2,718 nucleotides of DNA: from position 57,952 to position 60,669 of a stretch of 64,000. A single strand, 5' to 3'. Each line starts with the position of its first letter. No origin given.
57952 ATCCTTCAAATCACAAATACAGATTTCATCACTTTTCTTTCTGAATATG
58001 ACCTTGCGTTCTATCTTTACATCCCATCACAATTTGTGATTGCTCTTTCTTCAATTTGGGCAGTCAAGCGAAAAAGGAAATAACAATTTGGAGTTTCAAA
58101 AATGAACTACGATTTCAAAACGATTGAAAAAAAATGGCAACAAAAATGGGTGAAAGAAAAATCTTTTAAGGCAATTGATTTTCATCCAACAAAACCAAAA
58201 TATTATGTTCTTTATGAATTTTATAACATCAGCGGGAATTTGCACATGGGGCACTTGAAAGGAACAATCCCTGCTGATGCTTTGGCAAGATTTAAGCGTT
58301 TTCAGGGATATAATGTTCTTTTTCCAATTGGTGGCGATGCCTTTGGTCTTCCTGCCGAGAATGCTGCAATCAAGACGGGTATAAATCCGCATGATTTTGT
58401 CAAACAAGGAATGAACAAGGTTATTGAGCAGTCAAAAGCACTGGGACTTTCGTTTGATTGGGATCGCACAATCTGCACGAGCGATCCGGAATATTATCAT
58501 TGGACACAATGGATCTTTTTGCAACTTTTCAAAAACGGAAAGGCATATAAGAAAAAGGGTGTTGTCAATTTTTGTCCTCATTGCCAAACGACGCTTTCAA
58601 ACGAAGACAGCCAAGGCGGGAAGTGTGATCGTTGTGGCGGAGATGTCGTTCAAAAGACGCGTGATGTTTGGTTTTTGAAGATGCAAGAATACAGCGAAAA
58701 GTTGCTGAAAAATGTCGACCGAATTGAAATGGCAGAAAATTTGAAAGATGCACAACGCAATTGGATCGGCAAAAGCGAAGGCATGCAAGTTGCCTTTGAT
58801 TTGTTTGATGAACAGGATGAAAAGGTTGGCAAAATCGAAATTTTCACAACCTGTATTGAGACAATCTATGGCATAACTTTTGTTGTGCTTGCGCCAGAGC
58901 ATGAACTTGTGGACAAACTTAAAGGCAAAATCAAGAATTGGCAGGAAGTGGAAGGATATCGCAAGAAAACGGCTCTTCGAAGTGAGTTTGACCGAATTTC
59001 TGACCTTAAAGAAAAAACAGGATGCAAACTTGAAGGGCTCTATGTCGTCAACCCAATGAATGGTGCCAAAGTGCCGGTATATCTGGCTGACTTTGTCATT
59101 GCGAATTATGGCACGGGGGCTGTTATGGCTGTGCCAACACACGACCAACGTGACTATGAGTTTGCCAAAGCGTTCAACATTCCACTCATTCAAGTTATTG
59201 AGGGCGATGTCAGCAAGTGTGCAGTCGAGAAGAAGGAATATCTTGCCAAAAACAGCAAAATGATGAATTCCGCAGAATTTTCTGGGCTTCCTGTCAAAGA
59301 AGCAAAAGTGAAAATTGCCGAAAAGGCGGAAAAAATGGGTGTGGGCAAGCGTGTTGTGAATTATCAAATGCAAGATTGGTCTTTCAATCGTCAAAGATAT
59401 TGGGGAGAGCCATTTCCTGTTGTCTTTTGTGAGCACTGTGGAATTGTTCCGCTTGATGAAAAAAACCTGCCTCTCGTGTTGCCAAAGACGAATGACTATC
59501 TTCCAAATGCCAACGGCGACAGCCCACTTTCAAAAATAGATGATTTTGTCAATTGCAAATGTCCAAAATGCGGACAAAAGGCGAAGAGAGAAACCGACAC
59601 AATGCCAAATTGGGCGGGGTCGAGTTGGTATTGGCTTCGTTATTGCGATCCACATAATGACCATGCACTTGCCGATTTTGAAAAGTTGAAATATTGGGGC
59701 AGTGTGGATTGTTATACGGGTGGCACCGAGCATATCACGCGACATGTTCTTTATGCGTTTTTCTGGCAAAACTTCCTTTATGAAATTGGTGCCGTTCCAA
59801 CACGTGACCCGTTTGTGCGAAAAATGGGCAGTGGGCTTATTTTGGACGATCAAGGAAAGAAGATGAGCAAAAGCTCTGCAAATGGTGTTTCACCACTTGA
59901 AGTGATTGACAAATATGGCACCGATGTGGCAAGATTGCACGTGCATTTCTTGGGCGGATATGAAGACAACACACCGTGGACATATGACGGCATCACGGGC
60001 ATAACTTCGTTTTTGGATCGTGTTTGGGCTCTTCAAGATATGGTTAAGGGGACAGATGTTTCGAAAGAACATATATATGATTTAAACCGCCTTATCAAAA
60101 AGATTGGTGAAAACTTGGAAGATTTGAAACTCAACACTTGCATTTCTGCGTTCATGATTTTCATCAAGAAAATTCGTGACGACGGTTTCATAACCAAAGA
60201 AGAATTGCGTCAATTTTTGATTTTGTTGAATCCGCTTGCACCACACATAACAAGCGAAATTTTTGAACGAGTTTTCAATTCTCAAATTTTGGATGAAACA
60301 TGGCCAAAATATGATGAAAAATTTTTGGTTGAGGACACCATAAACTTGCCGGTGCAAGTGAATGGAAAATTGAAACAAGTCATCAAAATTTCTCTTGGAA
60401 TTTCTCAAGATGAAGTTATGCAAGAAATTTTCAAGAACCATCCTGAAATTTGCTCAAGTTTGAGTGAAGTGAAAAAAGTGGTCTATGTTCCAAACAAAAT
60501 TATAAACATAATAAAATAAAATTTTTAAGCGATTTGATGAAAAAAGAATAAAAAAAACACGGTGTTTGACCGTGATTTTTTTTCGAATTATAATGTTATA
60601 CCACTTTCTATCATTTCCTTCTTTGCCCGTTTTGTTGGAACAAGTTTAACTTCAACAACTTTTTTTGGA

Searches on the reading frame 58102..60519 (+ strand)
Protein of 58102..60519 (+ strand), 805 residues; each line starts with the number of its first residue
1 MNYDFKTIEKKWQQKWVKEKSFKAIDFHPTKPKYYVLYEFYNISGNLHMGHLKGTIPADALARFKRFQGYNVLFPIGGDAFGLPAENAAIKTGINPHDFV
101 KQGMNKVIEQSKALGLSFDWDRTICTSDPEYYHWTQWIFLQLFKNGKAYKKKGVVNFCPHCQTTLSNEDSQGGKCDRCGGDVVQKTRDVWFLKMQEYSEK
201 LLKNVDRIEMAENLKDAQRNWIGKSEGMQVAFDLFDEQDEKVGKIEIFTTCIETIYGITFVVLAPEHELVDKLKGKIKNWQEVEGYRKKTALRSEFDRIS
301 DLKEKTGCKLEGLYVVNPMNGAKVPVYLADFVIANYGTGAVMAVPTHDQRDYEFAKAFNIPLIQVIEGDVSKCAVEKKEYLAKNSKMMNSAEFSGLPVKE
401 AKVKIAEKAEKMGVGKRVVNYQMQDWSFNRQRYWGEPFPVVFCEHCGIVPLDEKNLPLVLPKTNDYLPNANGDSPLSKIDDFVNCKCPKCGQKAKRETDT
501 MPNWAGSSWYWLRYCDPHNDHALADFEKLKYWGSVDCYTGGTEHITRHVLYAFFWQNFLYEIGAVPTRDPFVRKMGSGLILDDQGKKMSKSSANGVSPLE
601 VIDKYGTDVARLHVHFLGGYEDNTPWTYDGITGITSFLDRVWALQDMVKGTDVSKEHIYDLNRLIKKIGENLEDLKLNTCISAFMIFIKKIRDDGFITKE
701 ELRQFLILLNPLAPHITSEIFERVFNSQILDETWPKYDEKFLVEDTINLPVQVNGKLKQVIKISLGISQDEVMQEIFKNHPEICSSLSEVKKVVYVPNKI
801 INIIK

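Call 61: search_protein_families(library=pfam, proteins=[window:58102-60519:+], max_evalue=0.001)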
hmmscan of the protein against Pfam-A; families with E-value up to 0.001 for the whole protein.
window:58102-60519:+ (805 aa): 4 families
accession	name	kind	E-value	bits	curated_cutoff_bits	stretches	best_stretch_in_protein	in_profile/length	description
PF13603.12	tRNA-synt_1_2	-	2.1e-57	194.1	25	1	219-409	1-184/185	Leucyl-tRNA synthetase, editing domain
PF00133.28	tRNA-synt_1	-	1.1e-47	163.2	22.7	2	11-217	1-219/414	tRNA synthetases class I (I, L, M and V)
PF09334.17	tRNA-synt_1g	-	5.4e-30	104.9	20.1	1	40-181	7-145/391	tRNA synthetases class I (M)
PF08264.19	Anticodon_1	-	2.4e-13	50.6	25.1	1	659-767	6-142/148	Anticodon-binding domain of tRNA ligase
